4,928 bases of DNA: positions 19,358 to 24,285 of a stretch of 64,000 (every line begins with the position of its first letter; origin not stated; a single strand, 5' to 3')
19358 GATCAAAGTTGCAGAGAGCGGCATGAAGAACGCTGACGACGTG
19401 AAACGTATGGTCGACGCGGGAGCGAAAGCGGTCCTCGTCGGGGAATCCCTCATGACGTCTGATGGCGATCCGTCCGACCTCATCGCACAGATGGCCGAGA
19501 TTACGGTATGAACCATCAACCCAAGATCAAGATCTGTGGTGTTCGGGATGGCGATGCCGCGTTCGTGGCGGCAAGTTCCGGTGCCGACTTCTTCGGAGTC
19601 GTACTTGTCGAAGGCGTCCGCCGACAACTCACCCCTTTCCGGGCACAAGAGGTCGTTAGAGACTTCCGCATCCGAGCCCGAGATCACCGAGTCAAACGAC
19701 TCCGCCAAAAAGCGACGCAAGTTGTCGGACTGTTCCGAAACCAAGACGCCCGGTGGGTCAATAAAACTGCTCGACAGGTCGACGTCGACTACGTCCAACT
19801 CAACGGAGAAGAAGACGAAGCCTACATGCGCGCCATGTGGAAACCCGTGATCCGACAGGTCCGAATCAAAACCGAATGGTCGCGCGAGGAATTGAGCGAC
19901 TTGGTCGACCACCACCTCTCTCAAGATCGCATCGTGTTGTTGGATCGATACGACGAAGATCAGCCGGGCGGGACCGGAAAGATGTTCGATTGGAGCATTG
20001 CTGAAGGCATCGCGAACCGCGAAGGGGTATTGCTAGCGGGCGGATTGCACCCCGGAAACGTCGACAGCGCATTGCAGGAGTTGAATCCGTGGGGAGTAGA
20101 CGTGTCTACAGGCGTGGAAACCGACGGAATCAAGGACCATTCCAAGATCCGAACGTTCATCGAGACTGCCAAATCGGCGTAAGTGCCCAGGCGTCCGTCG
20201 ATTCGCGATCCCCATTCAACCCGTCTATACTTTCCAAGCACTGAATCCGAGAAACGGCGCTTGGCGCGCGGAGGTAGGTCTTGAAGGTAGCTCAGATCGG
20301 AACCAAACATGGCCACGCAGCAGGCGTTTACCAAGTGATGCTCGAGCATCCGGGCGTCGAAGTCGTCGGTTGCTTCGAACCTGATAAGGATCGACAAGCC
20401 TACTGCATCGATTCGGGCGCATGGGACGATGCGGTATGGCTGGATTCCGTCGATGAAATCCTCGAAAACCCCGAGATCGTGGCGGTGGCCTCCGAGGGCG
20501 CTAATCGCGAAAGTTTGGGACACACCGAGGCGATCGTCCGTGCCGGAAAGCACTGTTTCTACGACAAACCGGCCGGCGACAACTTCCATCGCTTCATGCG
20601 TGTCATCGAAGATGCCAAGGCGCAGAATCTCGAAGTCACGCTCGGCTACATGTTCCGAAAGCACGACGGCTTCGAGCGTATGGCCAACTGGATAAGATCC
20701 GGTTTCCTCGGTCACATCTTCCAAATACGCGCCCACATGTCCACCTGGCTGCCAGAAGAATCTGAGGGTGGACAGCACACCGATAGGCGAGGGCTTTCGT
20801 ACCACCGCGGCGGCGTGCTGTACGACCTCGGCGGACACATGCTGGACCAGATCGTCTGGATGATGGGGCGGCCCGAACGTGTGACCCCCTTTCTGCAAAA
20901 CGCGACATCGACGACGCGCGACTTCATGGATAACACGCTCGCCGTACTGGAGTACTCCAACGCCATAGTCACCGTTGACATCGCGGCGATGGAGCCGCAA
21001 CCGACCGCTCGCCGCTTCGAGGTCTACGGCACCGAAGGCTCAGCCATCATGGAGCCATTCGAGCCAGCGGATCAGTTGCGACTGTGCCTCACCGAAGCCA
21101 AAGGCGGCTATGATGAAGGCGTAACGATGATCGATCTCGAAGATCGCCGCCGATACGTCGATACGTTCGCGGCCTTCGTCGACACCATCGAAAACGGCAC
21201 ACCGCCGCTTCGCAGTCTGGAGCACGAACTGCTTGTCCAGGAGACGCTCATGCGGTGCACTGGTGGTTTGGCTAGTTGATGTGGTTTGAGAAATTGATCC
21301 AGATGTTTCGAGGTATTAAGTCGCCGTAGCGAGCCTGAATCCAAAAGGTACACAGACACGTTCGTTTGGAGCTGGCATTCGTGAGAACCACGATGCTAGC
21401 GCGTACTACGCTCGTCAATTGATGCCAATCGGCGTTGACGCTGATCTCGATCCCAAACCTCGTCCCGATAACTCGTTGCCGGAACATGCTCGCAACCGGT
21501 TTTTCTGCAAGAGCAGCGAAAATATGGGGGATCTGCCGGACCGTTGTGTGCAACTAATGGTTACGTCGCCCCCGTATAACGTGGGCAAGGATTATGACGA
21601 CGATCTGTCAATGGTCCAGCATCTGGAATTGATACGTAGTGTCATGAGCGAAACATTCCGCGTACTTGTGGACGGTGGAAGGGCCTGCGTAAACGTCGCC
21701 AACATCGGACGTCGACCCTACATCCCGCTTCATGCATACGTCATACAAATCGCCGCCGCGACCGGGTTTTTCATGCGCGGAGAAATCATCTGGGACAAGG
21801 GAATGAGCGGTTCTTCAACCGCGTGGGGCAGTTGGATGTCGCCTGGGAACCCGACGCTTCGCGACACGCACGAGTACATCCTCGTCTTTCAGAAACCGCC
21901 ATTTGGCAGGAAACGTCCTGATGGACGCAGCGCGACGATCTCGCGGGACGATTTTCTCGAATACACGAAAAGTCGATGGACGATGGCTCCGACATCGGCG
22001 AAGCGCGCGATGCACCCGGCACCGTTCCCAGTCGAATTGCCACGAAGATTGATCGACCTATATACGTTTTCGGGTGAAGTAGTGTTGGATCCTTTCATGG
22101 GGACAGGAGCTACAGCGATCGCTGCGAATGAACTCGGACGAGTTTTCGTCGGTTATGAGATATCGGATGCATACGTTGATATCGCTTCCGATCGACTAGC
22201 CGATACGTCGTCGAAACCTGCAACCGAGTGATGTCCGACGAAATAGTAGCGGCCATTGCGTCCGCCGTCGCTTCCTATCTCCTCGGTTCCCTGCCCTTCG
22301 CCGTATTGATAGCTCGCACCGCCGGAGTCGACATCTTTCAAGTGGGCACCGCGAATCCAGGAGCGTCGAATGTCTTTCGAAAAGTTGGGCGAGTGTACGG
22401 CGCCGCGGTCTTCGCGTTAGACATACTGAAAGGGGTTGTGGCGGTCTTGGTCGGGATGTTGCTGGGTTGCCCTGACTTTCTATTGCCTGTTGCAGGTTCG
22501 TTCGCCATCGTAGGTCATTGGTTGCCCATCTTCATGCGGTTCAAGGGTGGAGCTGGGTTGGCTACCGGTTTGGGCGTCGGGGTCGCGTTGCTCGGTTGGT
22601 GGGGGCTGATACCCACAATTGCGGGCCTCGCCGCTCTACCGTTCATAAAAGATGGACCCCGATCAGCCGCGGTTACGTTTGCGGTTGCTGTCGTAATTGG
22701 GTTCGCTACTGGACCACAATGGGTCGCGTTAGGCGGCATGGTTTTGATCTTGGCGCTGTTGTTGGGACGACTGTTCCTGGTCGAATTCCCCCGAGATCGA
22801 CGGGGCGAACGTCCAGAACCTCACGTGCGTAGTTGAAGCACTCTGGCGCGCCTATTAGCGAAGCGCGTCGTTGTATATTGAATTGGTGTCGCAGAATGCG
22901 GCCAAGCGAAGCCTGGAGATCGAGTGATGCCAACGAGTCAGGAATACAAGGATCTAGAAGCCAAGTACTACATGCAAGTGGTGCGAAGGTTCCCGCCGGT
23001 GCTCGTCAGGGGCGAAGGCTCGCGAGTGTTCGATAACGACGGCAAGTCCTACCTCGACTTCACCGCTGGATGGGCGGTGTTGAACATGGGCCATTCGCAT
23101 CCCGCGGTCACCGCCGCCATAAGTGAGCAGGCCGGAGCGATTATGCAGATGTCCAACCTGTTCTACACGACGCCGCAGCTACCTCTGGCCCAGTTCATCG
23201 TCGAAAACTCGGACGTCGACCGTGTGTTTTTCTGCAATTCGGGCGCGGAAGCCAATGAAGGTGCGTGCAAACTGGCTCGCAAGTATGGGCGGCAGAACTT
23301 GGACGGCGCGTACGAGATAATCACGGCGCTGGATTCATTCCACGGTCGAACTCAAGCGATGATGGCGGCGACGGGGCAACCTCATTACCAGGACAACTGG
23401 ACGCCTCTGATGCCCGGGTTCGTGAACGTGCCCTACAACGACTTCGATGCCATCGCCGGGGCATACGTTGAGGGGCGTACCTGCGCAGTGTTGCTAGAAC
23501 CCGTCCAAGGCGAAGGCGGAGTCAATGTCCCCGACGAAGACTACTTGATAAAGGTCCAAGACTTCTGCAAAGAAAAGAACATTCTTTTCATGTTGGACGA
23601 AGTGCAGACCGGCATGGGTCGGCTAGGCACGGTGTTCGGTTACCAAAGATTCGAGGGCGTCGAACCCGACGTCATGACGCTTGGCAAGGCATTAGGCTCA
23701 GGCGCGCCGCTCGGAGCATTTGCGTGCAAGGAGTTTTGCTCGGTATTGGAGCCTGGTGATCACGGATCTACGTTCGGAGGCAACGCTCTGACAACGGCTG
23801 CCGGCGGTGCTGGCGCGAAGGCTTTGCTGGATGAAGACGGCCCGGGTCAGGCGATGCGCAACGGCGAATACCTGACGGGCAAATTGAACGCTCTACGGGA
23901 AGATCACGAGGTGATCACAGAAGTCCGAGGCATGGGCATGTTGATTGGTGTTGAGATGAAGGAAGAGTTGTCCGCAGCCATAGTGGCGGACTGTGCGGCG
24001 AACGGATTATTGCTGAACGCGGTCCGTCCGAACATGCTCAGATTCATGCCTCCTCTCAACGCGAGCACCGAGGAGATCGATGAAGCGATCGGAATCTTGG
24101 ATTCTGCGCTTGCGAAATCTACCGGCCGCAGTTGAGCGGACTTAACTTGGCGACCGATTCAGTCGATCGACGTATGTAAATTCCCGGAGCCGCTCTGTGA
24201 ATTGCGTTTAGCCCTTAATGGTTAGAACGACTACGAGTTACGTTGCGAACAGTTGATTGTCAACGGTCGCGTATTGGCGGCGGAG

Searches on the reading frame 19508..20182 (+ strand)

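Call 11: search_protein_families(library=ncbifam, proteins=[window:19508-20182:+], max_evalue=0.00001)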
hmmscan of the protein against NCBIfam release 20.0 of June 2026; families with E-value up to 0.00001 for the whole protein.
window:19508-20182:+ (224 aa): 13 families
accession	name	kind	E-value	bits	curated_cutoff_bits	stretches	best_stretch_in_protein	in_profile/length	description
NF002298.0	PRK01222.1-4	equivalog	1.1e-47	162.5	215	1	6-223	4-204/209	phosphoribosylanthranilate isomerase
NF006945.0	PRK09427.1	equivalog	1.5e-34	119.4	380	1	7-222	262-459/461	bifunctional indole-3-glycerol-phosphate synthase TrpC/phosphoribosylanthranilate isomerase TrpF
NF002300.0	PRK01222.1-7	equivalog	1.2e-33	116.5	212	1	6-223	3-193/195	phosphoribosylanthranilate isomerase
NF002299.0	PRK01222.1-6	equivalog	1.5e-33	116.1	231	1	2-224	15-228/231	phosphoribosylanthranilate isomerase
NF002295.0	PRK01222.1-1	equivalog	7.6e-33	113.8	216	1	5-223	3-212/219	phosphoribosylanthranilate isomerase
NF002297.0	PRK01222.1-3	equivalog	4.1e-30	104.8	259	1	6-223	2-201/204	phosphoribosylanthranilate isomerase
NF002296.0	PRK01222.1-2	equivalog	2.3e-29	102.8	270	1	4-222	7-213/221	phosphoribosylanthranilate isomerase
NF002301.0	PRK01222.2-1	equivalog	1.3e-24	86.9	232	1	4-220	2-208/217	phosphoribosylanthranilate isomerase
NF002303.0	PRK01222.2-3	equivalog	9.1e-22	77.6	224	1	6-223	2-202/208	phosphoribosylanthranilate isomerase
NF002304.0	PRK01222.2-4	equivalog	2.8e-21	75.9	181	1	7-223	3-205/208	phosphoribosylanthranilate isomerase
NF010376.0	PRK13803.1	equivalog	5e-19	68.6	819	1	3-223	3-207/600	bifunctional phosphoribosylanthranilate isomerase/tryptophan synthase subunit beta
NF002302.0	PRK01222.2-2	equivalog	5.3e-19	69.3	172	1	6-222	2-187/193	phosphoribosylanthranilate isomerase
NF010563.0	PRK13958.1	equivalog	6.7e-15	55.2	234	1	69-222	52-204/210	phosphoribosylanthranilate isomerase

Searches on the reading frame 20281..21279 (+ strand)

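Call 11: search_protein_families(library=ncbifam, proteins=[window:20281-21279:+], max_evalue=0.00001)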
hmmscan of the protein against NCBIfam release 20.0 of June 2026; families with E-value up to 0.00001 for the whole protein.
window:20281-21279:+ (332 aa): 7 families
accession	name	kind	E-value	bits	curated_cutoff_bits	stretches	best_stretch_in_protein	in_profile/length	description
TIGR04380.1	myo_inos_iolG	equivalog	7.4e-17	61.2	355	1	21-312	21-305/330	inositol 2-dehydrogenase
NF008607.0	PRK11579.1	subfamily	7.8e-14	51.4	330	1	55-265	54-257/346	oxidoreductase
NF007574.0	PRK10206.1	equivalog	1.9e-13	50.2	352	1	53-257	53-247/345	oxidoreductase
NF041392.1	XylDh_Gfo6_Halo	equivalog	2.5e-10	39.7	350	1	74-318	91-330/350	D-xylose 1-dehydrogenase Gfo6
NF040723.1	UDP-GlcNAcDh_Arch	equivalog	1.9e-09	37.5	450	1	6-260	8-240/302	UDP-N-acetylglucosamine 3-dehydrogenase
NF052479.1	LevoglcsnDh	equivalog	2.2e-07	29.9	650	0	58-206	66-213/386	levoglucosan dehydrogenase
NF052679.1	InsChiInosDhIolG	equivalog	9.2e-06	24.9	540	0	24-151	26-153/343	bifunctional inositol 2-dehydrogenase/D-chiro-inositol 1-dehydrogenase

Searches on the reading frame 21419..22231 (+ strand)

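Call 11: search_protein_families(library=ncbifam, proteins=[window:21419-22231:+], max_evalue=0.00001)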
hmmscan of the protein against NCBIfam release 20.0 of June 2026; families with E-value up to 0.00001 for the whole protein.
window:21419-22231:+ (270 aa): 4 families
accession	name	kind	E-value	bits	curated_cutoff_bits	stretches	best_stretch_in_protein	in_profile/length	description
NF008572.0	PRK11524.1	equivalog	1.9e-18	66.6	292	1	31-264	21-260/294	adenine-specific DNA-methyltransferase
NF050803.1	DnaMtaseCcrMCaul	equivalog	2.5e-15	56.2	830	1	196-265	183-252/350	adenine-specific DNA-methyltransferase CcrM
NF010253.0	PRK13699.1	subfamily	7.8e-15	55.2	244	1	197-263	142-208/226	DNA methyltransferase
TIGR01177.1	TIGR01177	hypoth_equivalog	8.4e-07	28.6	316.55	0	198-253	161-217/330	TIGR01177 family methyltransferase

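Call 28: search_protein_families(library=pfam, proteins=[window:21419-22231:+], max_evalue=0.01)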
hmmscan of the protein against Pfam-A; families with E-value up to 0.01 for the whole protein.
window:21419-22231:+ (270 aa): 1 family
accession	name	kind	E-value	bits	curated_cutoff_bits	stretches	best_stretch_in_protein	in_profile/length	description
PF01555.25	N6_N4_Mtase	-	6.4e-42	144.4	26.7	1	44-256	1-219/221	DNA methylase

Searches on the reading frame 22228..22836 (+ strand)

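Call 11: search_protein_families(library=ncbifam, proteins=[window:22228-22836:+], max_evalue=0.00001)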
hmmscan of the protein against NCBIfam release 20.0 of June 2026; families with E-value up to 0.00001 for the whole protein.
window:22228-22836:+ (202 aa): 8 families
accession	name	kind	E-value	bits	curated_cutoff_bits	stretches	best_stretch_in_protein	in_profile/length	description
TIGR00023.1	TIGR00023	equivalog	1.2e-27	97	137.2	1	10-174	6-170/196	glycerol-3-phosphate 1-O-acyltransferase PlsY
NF010993.0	PRK14417.1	equivalog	1.3e-24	87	249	1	12-182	8-185/232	membrane protein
NF010992.0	PRK14416.1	equivalog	7.3e-22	78.4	222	1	14-142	4-134/207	membrane protein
NF010978.0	PRK14401.1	equivalog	1e-20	74.3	163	1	10-161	3-154/187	membrane protein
NF010990.0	PRK14414.1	equivalog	4.3e-20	72.3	261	1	5-154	3-153/210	glycerol-3-phosphate acyltransferase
NF010976.0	PRK14399.1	equivalog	4.1e-16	59.6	419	1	9-117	11-126/258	membrane protein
NF001254.0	PRK00220.2-1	equivalog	1.1e-11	45.1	199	1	13-120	10-118/182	glycerol-3-phosphate 1-O-acyltransferase PlsY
NF010987.0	PRK14411.1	equivalog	1.3e-08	34.9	243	1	9-132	3-127/204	membrane protein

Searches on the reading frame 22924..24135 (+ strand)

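Call 11: search_protein_families(library=ncbifam, proteins=[window:22924-24135:+], max_evalue=0.00001)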
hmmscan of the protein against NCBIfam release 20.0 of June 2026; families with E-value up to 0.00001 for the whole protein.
window:22924-24135:+ (403 aa): 69 families (the best 25 are shown)
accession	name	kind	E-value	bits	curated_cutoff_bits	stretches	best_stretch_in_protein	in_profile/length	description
TIGR00707.1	argD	subfamily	2.7e-128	428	410.05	1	15-396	1-380/381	acetylornithine/succinylornithine family transaminase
NF002874.0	PRK03244.1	equivalog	4.4e-118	394.5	457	1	13-399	12-395/399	acetylornithine transaminase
NF002985.0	PRK03715.1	equivalog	7.5e-118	393.6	568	1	8-398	3-393/395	acetylornithine transaminase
NF002325.0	PRK01278.1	subfamily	3.1e-114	381.7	372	1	16-399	6-389/395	acetylornithine transaminase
NF002797.0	PRK02936.1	equivalog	3.6e-114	381.5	496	1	19-399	7-380/385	acetylornithine transaminase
NF003468.0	PRK05093.1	subfamily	7.6e-104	347.6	522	1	26-399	26-402/405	acetylornithine/succinyldiaminopimelate transaminase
TIGR03246.1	arg_catab_astC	subfamily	3.7e-101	339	609.95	1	26-398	20-395/397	acetylornithine/succinylornithine family transaminase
NF009047.0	PRK12381.1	subfamily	5.2e-99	331.8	630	1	18-399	16-400/406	bifunctional succinylornithine transaminase/acetylornithine transaminase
NF003397.0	PRK04612.1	equivalog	2e-96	323.3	735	1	11-398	10-403/408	acetylornithine transaminase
NF003273.0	PRK04260.1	equivalog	2.6e-93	312.6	616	1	27-394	15-373/376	acetylornithine transaminase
TIGR01885.1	Orn_aminotrans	equivalog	1.2e-92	310.7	378.4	1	5-396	1-401/402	ornithine--oxo-acid transaminase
NF004426.0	PRK05769.1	equivalog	2.9e-92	309.8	552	2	187-398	223-439/441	acetyl ornithine aminotransferase family protein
NF005993.0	PRK08117.1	subfamily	5.3e-90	302.1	574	2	187-399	209-430/433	aspartate aminotransferase family protein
NF003145.0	PRK04073.1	equivalog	5.8e-85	285.2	656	1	7-392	6-391/396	ornithine--oxo-acid transaminase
NF042418.1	LysJ_Th_th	equivalog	2.9e-78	263.5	700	1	8-389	3-378/386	[LysW]-aminoadipate semialdehyde transaminase LysJ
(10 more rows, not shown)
